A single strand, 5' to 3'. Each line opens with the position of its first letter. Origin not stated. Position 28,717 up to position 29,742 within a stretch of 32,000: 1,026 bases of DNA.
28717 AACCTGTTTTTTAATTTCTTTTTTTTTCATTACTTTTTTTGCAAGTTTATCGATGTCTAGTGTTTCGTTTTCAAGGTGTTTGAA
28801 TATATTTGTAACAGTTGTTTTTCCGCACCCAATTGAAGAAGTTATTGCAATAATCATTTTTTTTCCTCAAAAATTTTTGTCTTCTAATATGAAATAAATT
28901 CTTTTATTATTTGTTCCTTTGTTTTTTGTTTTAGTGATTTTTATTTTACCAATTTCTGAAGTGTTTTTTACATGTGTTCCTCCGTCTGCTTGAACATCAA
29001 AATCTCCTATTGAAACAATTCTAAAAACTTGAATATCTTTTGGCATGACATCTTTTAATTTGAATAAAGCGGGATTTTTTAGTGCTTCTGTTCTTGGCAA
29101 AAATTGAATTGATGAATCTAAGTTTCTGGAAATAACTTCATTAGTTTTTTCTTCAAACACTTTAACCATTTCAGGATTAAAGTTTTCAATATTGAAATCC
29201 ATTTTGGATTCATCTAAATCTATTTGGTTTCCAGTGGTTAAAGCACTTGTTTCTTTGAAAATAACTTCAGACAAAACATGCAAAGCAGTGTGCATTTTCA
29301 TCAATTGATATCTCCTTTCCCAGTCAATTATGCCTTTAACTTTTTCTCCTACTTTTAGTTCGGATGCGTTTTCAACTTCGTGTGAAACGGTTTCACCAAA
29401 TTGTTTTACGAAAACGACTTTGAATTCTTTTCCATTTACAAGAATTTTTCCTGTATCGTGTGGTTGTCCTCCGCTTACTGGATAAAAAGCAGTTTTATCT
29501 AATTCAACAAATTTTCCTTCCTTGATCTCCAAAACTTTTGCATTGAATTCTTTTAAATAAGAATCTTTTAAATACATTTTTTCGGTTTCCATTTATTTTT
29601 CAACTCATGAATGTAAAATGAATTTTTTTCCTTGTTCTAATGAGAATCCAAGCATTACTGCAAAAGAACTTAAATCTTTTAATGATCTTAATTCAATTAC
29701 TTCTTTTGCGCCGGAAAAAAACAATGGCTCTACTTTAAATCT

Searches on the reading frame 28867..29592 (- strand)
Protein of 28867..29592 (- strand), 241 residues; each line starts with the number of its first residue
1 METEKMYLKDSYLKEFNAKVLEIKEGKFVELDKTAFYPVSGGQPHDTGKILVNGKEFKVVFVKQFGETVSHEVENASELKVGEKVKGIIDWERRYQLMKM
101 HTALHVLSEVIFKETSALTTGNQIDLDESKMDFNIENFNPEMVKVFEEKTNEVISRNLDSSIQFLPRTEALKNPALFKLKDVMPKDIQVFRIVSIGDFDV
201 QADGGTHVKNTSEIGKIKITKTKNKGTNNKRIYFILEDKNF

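Call 55: search_protein_families(library=pfam, proteins=[window:28867-29592:-], max_evalue=0.0001)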
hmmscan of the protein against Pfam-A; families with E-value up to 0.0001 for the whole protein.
window:28867-29592:- (241 aa): 2 families
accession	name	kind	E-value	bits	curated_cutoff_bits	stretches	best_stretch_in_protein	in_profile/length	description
PF07973.19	tRNA_SAD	-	1.7e-17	63.6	24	1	191-233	2-44/44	Threonyl and Alanyl tRNA synthetase second additional domain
PF01411.24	tRNA-synt_2c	-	4.7e-16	58.9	30.3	1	14-93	473-552/552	tRNA synthetases class II (A)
